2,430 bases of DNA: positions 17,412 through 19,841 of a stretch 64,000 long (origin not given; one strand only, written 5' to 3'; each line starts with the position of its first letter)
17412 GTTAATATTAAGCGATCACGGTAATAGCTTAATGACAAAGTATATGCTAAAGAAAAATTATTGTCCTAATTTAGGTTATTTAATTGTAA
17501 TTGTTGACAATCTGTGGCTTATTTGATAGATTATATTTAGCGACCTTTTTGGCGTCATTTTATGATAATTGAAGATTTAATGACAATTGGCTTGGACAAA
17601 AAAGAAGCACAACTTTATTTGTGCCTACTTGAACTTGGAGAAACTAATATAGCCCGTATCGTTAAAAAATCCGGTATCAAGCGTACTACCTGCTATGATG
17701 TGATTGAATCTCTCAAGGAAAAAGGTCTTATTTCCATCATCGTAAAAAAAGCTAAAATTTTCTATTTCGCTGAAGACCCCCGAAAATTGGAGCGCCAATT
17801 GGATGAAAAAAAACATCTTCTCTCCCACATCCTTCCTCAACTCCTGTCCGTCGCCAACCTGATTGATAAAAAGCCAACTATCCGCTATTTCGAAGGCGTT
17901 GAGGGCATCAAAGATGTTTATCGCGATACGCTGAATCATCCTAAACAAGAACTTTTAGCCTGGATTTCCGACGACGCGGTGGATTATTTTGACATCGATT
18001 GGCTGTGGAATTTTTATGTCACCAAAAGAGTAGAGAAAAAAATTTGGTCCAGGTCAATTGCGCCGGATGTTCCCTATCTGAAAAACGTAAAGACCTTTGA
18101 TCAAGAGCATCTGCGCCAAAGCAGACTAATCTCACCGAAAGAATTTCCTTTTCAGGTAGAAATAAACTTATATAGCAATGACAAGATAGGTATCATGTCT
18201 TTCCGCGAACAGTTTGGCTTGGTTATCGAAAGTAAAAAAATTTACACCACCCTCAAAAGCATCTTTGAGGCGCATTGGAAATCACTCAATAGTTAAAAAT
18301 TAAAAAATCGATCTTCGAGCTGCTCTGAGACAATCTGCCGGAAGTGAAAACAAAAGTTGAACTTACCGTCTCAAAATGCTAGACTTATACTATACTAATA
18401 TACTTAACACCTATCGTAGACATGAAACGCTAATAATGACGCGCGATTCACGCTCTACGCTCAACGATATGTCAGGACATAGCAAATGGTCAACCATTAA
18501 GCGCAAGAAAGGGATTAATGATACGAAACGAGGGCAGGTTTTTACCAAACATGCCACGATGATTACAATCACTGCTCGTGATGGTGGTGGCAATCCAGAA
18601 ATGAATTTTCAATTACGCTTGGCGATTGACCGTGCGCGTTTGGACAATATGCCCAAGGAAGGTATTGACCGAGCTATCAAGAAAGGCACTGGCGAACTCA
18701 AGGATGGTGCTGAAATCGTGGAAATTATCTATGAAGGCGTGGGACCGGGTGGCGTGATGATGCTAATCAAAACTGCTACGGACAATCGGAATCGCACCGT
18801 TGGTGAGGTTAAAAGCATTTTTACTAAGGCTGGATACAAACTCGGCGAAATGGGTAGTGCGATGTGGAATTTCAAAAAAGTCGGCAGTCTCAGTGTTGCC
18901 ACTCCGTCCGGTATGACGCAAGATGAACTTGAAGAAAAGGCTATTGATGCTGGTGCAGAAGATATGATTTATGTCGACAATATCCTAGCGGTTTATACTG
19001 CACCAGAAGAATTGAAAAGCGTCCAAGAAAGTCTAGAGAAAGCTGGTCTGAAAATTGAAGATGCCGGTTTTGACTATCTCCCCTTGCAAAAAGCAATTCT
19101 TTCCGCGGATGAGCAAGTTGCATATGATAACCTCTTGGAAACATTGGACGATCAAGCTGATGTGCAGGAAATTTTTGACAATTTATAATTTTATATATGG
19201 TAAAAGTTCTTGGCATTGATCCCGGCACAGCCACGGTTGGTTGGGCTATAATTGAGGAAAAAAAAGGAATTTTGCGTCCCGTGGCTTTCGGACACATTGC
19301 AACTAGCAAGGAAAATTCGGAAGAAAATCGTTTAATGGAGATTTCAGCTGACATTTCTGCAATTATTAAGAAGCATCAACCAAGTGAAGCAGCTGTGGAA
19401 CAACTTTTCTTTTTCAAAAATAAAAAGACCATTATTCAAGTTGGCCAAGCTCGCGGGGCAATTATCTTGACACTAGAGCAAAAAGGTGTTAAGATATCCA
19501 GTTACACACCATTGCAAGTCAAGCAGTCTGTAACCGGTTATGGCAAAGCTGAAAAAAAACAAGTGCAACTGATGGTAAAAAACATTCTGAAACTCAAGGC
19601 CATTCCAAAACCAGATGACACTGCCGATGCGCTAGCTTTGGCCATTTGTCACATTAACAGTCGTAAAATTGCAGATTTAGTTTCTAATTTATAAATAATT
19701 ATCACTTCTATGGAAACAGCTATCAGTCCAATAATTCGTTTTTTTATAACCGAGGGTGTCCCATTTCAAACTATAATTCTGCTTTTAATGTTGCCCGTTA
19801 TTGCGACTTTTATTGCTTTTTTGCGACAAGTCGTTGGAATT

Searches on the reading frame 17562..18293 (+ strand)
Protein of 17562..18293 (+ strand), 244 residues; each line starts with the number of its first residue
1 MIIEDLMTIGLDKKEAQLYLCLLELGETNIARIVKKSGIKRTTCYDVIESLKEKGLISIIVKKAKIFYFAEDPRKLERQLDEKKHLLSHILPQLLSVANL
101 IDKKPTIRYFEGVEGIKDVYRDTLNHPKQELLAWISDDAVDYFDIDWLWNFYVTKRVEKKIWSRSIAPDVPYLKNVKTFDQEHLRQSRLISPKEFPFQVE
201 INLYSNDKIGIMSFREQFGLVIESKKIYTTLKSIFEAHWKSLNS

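Call 5: search_protein_families(library=pfam, proteins=[window:17562-18293:+], max_evalue=0.1)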
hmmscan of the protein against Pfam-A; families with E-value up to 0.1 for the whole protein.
window:17562-18293:+ (244 aa): 7 families
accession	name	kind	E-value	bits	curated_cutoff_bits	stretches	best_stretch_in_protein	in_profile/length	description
PF01978.25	TrmB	-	2.7e-15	56.4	25.6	1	7-73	2-67/68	Sugar-specific transcriptional regulator TrmB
PF13551.12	HTH_29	-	0.0071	16.8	28.1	1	23-62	8-47/64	Winged helix-turn helix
PF13412.12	HTH_24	-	0.015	15.3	21.9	1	12-57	2-47/48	Winged helix-turn-helix DNA-binding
PF20008.5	DUF6429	-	0.027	14.6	31.6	1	43-78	27-62/71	Domain of unknown function (DUF6429)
PF13730.12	HTH_36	-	0.054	13.7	25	0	30-57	28-55/55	Helix-turn-helix domain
PF13518.12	HTH_28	-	0.071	13.6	25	0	24-56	11-41/52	Helix-turn-helix domain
PF09904.15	HTH_43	-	0.097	13.1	27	0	17-55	9-48/89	Winged helix-turn helix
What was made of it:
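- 17562..18296 (+): TrmB-like winged-helix regulator gene. It is a recurrent neighbour of the cassette, and its membership in the system is uncertain. PF01978 E 2.7e-15 (call 5).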

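Call 55: search_protein_families(library=padloc, proteins=[window:17562-18293:+], max_evalue=0.01)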
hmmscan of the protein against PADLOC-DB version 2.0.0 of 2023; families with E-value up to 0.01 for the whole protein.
window:17562-18293:+ (244 aa): 8 families
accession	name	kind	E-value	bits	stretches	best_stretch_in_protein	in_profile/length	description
PDLC01268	CasR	-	9.3e-07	27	1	9-68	120-174/179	"CAS-I,CAS-II,CAS-III,CAS-IV,CAS-V,CAS-VI; associated_signaling"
PDLC01434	CasR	-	4e-06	24.8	1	6-66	121-179/191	"CAS-I,CAS-II,CAS-III,CAS-IV,CAS-V,CAS-VI; associated_signaling"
PDLC01858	CARF3--CARF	-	0.00037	18.5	1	6-65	137-192/204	-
PDLC01849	CARF3--CARF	-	0.0004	18.2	1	13-59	138-183/197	-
PDLC01044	Csa3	-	0.00069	17.5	1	12-63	135-182/194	Type I-A associated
PDLC02435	AgaR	-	0.0013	16.9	1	26-63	23-60/91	-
PDLC03963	SoFic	-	0.0035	14.8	1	14-70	294-352/361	-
PDLC01438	Csa3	-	0.0053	14.8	1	18-89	152-222/305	"CAS-I,CAS-II,CAS-III,CAS-IV,CAS-V,CAS-VI; associated_signaling"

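Call 56: search_protein_families(library=ncbifam, proteins=[window:17562-18293:+], max_evalue=0.01)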
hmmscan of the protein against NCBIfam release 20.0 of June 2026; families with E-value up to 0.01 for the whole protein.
window:17562-18293:+ (244 aa): 6 families
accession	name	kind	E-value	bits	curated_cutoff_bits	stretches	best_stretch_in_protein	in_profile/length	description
NF047390.1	TransRegTrmBL1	equivalog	1e-10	41.1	650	1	2-69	6-73/341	HTH-type sugar sensing transcriptional regulator TrmBL1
NF040851.1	tran_reg_TrmB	equivalog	1.6e-08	34.1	600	1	2-134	7-138/338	HTH-type sugar-sensing transcriptional regulator TrmB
TIGR01884.1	cas_HTH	subfamily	1.9e-06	27.4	60.2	1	8-68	137-197/202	CRISPR-associated CARF protein Csa3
NF003210.0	PRK04172.1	equivalog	0.0012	17.7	350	1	11-85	4-79/496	phenylalanine--tRNA ligase subunit alpha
NF047392.1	TransRegTrmBHalo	equivalog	0.0016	17.5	500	1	11-60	18-67/349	HTH-type sugar sensing transcriptional regulator TrmB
NF053756.1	MreA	equivalog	0.0056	16.5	100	0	2-63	6-67/110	MreA family transcriptional regulator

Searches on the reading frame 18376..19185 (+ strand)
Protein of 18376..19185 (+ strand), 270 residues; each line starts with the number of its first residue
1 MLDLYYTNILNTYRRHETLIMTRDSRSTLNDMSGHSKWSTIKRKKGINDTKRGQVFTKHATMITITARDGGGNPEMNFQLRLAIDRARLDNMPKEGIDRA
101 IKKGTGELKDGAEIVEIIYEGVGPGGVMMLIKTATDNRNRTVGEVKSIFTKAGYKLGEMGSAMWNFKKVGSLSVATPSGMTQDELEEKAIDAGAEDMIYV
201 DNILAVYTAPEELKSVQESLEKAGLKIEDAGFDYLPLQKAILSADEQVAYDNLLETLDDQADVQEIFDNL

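Call 56: search_protein_families(library=ncbifam, proteins=[window:18376-19185:+], max_evalue=0.01)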
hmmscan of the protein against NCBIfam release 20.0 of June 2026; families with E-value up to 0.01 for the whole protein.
window:18376-19185:+ (270 aa): 3 families
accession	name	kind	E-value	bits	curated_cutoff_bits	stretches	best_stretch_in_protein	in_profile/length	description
NF001030.0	PRK00110.1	equivalog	1.6e-81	273.5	243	1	32-269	1-233/245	YebC/PmpR family DNA-binding transcriptional regulator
TIGR01033.1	TIGR01033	subfamily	1.4e-73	247.6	208.75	1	32-269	1-236/238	YebC/PmpR family DNA-binding transcriptional regulator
NF009044.0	PRK12378.1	subfamily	1.3e-65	221.5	196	1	37-270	4-236/239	YebC/PmpR family DNA-binding transcriptional regulator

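Call 76: find_homologous_proteins(query=window:18469-19185:+, max_evalue=1e-60)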
Query window:18469-19185:+ (239 aa): 732 proteins with E <= 1e-60 among 8000 candidates; the best 120 are listed.
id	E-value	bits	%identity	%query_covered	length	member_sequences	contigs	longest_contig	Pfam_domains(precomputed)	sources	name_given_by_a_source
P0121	1.9e-137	475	90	100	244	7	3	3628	PF01709.27,PF20772.3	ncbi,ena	-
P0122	1.1e-120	420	80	100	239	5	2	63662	PF01709.27,PF20772.3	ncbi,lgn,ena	-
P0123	2.1e-118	412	79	100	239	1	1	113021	PF01709.27,PF20772.3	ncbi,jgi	ncbi:MAG: YebC/PmpR family DNA-binding transcriptional regulator [Parcubacteria group bacterium]|jgi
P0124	4.4e-118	411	79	100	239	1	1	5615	PF01709.27,PF20772.3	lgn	-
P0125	6.3e-117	407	77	100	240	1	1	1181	PF01709.27,PF20772.3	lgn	-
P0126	1.8e-116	406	79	100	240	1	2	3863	PF01709.27,PF20772.3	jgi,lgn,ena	-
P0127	8.6e-116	404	78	100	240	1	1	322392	PF01709.27,PF20772.3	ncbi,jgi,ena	ncbi:MAG: YebC/PmpR family DNA-binding transcriptional regulator [Parcubacteria group bacterium]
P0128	9.4e-115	400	77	100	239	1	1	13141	PF01709.27,PF20772.3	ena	-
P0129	1.3e-113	397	76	100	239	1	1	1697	PF01709.27,PF20772.3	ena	-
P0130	1.9e-113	396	76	100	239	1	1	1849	PF01709.27,PF20772.3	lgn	-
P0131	2.0e-113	396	76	100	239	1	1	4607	PF01709.27,PF20772.3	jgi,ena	-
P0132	2.8e-113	395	76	100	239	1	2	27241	PF01709.27,PF20772.3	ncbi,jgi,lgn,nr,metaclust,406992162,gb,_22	ncbi:MAG: protein of unknown function DUF28 [uncultured bacterium]|nr:MAG: protein of unknown functi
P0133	6.2e-113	394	74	100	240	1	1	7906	PF01709.27,PF20772.3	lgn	-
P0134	9.1e-113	394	75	100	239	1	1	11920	PF01709.27,PF20772.3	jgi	jgi:YebC/PmpR family DNA-binding regulatory protein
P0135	1.0e-112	394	76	100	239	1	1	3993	PF01709.27,PF20772.3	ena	-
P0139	6.9e-112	391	76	100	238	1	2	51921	PF01709.27,PF20772.3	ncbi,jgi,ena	ncbi:MAG: YebC/PmpR family DNA-binding transcriptional regulator [Parcubacteria group bacterium]|jgi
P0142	1.6e-111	390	74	100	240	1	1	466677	PF01709.27,PF20772.3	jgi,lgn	jgi:YebC/PmpR family DNA-binding regulatory protein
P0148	9.6e-111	387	74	100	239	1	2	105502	PF01709.27,PF20772.3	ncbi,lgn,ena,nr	ncbi:MAG TPA: YebC/PmpR family DNA-binding transcriptional regulator [Candidatus Moranbacteria bacte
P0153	1.9e-109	383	73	100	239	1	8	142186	PF01709.27,PF20772.3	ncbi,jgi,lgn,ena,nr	ncbi:MAG TPA: YebC/PmpR family DNA-binding transcriptional regulator [Candidatus Moranbacteria bacte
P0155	4.8e-109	382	74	100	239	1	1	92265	PF01709.27,PF20772.3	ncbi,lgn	-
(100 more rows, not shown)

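Call 77: find_encoding_contigs(protein=P0122, flank=6000, max_places=1)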
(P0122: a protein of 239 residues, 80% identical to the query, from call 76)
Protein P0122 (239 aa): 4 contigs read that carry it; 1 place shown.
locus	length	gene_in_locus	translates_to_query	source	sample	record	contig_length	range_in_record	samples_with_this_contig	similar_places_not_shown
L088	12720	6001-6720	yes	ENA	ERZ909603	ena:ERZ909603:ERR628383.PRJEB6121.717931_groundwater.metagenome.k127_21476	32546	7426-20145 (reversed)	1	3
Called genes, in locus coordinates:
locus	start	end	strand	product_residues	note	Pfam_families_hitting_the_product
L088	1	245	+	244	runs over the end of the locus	PF01978:TrmB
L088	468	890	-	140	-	PF22327:Nudt16-like (weak), PF00293:NUDIX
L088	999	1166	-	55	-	-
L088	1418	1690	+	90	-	-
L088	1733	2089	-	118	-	PF00072:Response_reg, PF13184:KH_NusA_1st (weak)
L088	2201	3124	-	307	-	-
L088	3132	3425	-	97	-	-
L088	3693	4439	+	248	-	PF01978:TrmB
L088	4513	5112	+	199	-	-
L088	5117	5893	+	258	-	PF08843:AbiEii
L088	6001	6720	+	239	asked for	PF20772:TACO1_YebC_N, PF01709:Transcrip_reg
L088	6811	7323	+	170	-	PF02075:RuvC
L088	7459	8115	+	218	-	PF14402:7TM_transglut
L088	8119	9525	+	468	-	PF14397:ATPgrasp_ST, PF02655:ATP-grasp_3 (faint), PF08443:RimK (faint), PF14398:ATPgrasp_YheCD (faint), PF05618:RimB-like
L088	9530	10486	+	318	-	PF03133:TTL (faint), PF14397:ATPgrasp_ST (faint), PF02655:ATP-grasp_3 (weak), PF02955:GSH-S_ATP (weak), PF08443:RimK, PF14398:ATPgrasp_YheCD (faint)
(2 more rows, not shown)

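Call 78: find_encoding_contigs(protein=P0123, flank=6000, max_places=1)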
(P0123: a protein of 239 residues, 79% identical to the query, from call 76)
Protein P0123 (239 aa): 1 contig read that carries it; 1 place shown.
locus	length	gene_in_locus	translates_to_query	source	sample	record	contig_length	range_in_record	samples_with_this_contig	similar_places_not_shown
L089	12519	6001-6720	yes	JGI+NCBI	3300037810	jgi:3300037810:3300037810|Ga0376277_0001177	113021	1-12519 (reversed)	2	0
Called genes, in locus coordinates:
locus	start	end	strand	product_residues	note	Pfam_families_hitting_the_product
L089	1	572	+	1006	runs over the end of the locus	PF20720:nSTAND3 (faint), PF05157:MshEN (weak), PF13173:AAA_14 (faint), PF00437:T2SSE, PF00004:AAA (faint), PF00005:ABC_tran (faint), PF01637:ATPase_2 (faint), PF00437:T2SSE, +10 more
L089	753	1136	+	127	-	PF04480:DUF559, PF18741:MTES_1575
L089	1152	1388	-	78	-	-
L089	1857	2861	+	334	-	PF06068:TIP49 (faint), PF13173:AAA_14 (faint), PF05496:RuvB_N, PF00004:AAA, PF07728:AAA_5, PF17864:AAA_lid_4, PF05491:WHD_RuvB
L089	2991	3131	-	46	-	-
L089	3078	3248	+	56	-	-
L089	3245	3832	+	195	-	PF03703:bPH_2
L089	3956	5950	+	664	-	PF00932:LTD, PF00801:PKD, PF18911:PKD_4, PF00932:LTD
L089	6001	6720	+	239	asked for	PF20772:TACO1_YebC_N, PF01709:Transcrip_reg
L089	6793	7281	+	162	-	PF02075:RuvC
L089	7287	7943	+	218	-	PF14402:7TM_transglut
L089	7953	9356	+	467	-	PF14397:ATPgrasp_ST, PF14398:ATPgrasp_YheCD (faint), PF02655:ATP-grasp_3 (faint), PF08443:RimK (faint), PF05618:RimB-like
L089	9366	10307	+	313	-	PF08443:RimK (faint)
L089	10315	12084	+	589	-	PF08443:RimK, PF02955:GSH-S_ATP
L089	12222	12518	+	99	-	?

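Call 79: find_encoding_contigs(protein=P0127, flank=6000, max_places=1)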
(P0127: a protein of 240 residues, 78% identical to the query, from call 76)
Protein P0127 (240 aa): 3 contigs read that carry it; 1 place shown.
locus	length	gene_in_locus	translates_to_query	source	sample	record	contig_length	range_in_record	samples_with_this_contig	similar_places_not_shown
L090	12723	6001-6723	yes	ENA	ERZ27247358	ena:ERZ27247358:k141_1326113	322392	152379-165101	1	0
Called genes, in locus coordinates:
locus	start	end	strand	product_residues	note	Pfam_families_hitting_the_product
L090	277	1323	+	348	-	PF05496:RuvB_N, PF07728:AAA_5, PF00004:AAA, PF17864:AAA_lid_4, PF05491:WHD_RuvB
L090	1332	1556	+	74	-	-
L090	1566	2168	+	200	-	PF03703:bPH_2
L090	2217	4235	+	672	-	PF00932:LTD, PF00801:PKD, PF18911:PKD_4, PF00932:LTD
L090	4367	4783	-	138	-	-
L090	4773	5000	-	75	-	-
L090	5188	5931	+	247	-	PF01978:TrmB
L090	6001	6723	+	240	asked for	PF20772:TACO1_YebC_N, PF01709:Transcrip_reg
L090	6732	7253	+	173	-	PF02075:RuvC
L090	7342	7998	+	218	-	PF14402:7TM_transglut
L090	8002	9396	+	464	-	PF14397:ATPgrasp_ST, PF02655:ATP-grasp_3 (faint), PF08443:RimK (faint), PF14398:ATPgrasp_YheCD (faint), PF05618:RimB-like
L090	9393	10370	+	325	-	PF02655:ATP-grasp_3 (faint), PF08443:RimK (weak)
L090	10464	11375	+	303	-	PF03133:TTL (faint), PF08443:RimK, PF02955:GSH-S_ATP, PF07478:Dala_Dala_lig_C (weak)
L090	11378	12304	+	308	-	PF14398:ATPgrasp_YheCD (faint), PF02955:GSH-S_ATP, PF08443:RimK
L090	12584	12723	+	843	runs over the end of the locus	PF00912:Transgly, PF00905:Transpeptidase, PF17957:Big_7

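Call 80: find_encoding_contigs(protein=P0142, flank=6000, max_places=1)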
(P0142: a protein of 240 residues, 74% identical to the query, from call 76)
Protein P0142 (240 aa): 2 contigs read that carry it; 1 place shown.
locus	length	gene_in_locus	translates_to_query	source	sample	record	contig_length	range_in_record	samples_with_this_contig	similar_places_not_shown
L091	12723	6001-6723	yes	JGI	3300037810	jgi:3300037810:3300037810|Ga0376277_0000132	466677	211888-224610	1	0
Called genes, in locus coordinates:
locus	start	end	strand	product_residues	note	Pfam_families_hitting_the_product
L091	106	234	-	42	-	-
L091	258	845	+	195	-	PF03703:bPH_2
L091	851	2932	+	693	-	PF00932:LTD, PF18911:PKD_4, PF00801:PKD, PF00932:LTD (weak)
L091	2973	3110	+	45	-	-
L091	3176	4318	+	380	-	PF13401:AAA_22 (faint), PF13173:AAA_14, PF13635:DUF4143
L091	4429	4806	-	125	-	-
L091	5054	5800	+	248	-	PF01978:TrmB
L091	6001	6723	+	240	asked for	PF20772:TACO1_YebC_N, PF01709:Transcrip_reg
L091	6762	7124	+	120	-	PF05635:23S_rRNA_IVP, PF22296:bAvd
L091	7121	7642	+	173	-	PF02075:RuvC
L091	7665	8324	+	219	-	PF14402:7TM_transglut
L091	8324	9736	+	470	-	PF14397:ATPgrasp_ST, PF08443:RimK (faint), PF05618:RimB-like (faint)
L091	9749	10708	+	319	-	PF02655:ATP-grasp_3 (weak), PF14397:ATPgrasp_ST (faint), PF14398:ATPgrasp_YheCD, PF02955:GSH-S_ATP, PF08443:RimK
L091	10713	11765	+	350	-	PF13439:Glyco_transf_4, PF13477:Glyco_trans_4_2 (faint), PF00534:Glycos_transf_1, PF13692:Glyco_trans_1_4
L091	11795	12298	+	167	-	PF13673:Acetyltransf_10 (weak), PF00583:Acetyltransf_1, PF13508:Acetyltransf_7 (weak)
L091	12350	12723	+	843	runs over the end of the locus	PF00912:Transgly, PF00905:Transpeptidase, PF17957:Big_7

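Call 82: find_encoding_contigs(protein=P0139, flank=6000, max_places=1)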
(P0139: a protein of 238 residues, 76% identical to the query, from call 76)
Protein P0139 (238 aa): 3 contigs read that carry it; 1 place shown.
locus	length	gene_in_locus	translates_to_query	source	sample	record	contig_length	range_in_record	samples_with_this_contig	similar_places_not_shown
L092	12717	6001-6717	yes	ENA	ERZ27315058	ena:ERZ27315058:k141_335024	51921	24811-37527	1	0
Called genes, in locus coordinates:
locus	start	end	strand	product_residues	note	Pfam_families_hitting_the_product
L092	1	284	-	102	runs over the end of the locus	-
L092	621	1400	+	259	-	PF01978:TrmB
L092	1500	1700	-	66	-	-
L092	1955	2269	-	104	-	-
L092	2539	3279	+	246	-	PF01978:TrmB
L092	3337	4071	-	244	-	-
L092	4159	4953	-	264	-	PF05175:MTS (weak), PF13847:Methyltransf_31, PF08241:Methyltransf_11, PF08242:Methyltransf_12 (weak), PF13649:Methyltransf_25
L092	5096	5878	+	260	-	PF01978:TrmB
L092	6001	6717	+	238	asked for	PF20772:TACO1_YebC_N, PF01709:Transcrip_reg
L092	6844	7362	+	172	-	PF02075:RuvC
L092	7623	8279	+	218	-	PF14402:7TM_transglut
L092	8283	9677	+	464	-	PF14397:ATPgrasp_ST, PF02655:ATP-grasp_3 (faint), PF08443:RimK (faint), PF14398:ATPgrasp_YheCD (faint), PF05618:RimB-like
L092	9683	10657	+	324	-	PF08443:RimK (faint)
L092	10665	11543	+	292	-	PF02655:ATP-grasp_3 (weak), PF08443:RimK, PF02955:GSH-S_ATP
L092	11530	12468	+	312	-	PF08443:RimK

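Call 83: find_encoding_contigs(protein=P0148, flank=6000, max_places=1)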
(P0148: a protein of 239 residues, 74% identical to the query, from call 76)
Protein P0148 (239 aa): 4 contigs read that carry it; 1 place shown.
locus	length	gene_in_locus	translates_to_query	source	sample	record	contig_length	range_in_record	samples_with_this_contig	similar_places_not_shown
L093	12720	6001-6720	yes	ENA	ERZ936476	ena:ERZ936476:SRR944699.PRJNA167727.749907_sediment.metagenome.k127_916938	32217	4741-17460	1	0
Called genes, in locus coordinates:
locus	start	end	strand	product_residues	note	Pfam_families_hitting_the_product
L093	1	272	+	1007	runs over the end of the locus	PF04851:ResIII (faint), PF20720:nSTAND3 (faint), PF00437:T2SSE, PF12775:AAA_7 (faint), PF25199:nSTAND_NTPase5 (faint), PF00005:ABC_tran (faint), PF02492:cobW (faint), PF00437:T2SSE, +5 more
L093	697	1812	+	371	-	-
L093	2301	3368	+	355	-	PF06068:TIP49 (faint), PF05496:RuvB_N, PF00004:AAA, PF07728:AAA_5, PF17864:AAA_lid_4, PF05491:WHD_RuvB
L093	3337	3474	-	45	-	-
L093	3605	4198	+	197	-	PF14470:bPH_3 (weak), PF03703:bPH_2 (weak)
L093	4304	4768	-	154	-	-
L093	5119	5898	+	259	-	PF01978:TrmB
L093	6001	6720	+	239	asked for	PF20772:TACO1_YebC_N, PF01709:Transcrip_reg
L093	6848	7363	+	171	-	PF02075:RuvC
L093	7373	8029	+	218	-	PF14402:7TM_transglut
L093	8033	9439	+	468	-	PF14397:ATPgrasp_ST, PF02655:ATP-grasp_3 (faint), PF08443:RimK (faint), PF14398:ATPgrasp_YheCD (faint), PF05618:RimB-like (faint)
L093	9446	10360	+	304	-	PF02655:ATP-grasp_3, PF08443:RimK, PF02955:GSH-S_ATP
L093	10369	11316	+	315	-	PF14397:ATPgrasp_ST (faint), PF03133:TTL (faint), PF02655:ATP-grasp_3 (weak), PF02955:GSH-S_ATP, PF08443:RimK, PF14398:ATPgrasp_YheCD (weak)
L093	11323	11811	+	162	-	PF13673:Acetyltransf_10, PF00583:Acetyltransf_1, PF13508:Acetyltransf_7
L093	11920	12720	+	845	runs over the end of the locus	PF00912:Transgly, PF00905:Transpeptidase, PF17957:Big_7 (weak)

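Call 84: find_encoding_contigs(protein=P0153, flank=6000, max_places=1)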
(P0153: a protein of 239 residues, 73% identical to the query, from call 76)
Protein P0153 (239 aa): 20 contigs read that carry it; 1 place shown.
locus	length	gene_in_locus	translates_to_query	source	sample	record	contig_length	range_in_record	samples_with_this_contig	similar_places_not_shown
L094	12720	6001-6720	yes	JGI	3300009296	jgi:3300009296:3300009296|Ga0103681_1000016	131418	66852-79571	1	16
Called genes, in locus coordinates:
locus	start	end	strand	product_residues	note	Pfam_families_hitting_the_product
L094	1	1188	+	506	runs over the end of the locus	PF19614:DUF6119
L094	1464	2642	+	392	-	PF01637:ATPase_2 (faint), PF20720:nSTAND3 (weak), PF13173:AAA_14, PF13635:DUF4143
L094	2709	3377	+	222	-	PF00334:NDK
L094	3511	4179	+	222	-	-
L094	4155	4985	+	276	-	PF08843:AbiEii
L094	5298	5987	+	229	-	PF02163:Peptidase_M50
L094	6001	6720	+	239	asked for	PF20772:TACO1_YebC_N, PF01709:Transcrip_reg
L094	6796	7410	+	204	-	-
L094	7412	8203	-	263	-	PF01978:TrmB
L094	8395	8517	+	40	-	-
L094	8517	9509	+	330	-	PF13353:Fer4_12 (weak), PF04055:Radical_SAM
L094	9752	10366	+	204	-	-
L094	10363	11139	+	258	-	PF08843:AbiEii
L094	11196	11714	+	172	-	PF02075:RuvC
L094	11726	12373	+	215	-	PF14402:7TM_transglut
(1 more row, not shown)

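Call 85: find_encoding_contigs(protein=P0155, flank=6000, max_places=1)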
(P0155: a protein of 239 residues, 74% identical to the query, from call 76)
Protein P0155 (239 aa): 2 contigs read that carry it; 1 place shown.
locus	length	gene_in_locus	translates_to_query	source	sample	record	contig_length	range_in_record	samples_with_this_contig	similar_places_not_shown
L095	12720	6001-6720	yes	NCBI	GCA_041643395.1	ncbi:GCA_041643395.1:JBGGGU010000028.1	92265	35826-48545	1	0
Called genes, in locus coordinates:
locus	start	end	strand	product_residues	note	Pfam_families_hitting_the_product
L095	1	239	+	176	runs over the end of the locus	-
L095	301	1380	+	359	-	PF13207:AAA_17 (weak), PF00406:ADK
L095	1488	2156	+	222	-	-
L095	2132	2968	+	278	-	PF08843:AbiEii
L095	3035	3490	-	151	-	-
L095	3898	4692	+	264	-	PF01978:TrmB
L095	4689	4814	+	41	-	-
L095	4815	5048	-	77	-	-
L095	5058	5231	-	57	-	PF00830:Ribosomal_L28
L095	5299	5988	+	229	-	PF02163:Peptidase_M50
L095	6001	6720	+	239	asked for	PF20772:TACO1_YebC_N, PF01709:Transcrip_reg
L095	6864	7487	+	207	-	-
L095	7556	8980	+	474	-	-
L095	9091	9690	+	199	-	-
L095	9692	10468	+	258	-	PF08843:AbiEii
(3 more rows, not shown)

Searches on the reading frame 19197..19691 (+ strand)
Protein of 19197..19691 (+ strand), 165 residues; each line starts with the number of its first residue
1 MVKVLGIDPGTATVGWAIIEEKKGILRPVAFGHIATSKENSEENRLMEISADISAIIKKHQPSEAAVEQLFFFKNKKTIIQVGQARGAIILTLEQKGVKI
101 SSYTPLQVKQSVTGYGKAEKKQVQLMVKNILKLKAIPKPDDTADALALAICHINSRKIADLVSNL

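Call 56: search_protein_families(library=ncbifam, proteins=[window:19197-19691:+], max_evalue=0.01)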
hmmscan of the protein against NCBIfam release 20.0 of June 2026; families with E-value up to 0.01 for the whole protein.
window:19197-19691:+ (165 aa): 3 families
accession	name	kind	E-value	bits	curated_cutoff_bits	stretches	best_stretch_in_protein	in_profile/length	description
NF000711.0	PRK00039.2-1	equivalog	1.8e-66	222.9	163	1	3-158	2-157/161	crossover junction endodeoxyribonuclease RuvC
TIGR00228.1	ruvC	equivalog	1e-39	135.9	100.65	1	4-157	1-152/156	crossover junction endodeoxyribonuclease RuvC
TIGR01865.2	cas_Csn1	equivalog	0.0015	16.8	100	1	4-26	2-24/1070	type II CRISPR RNA-guided endonuclease Cas9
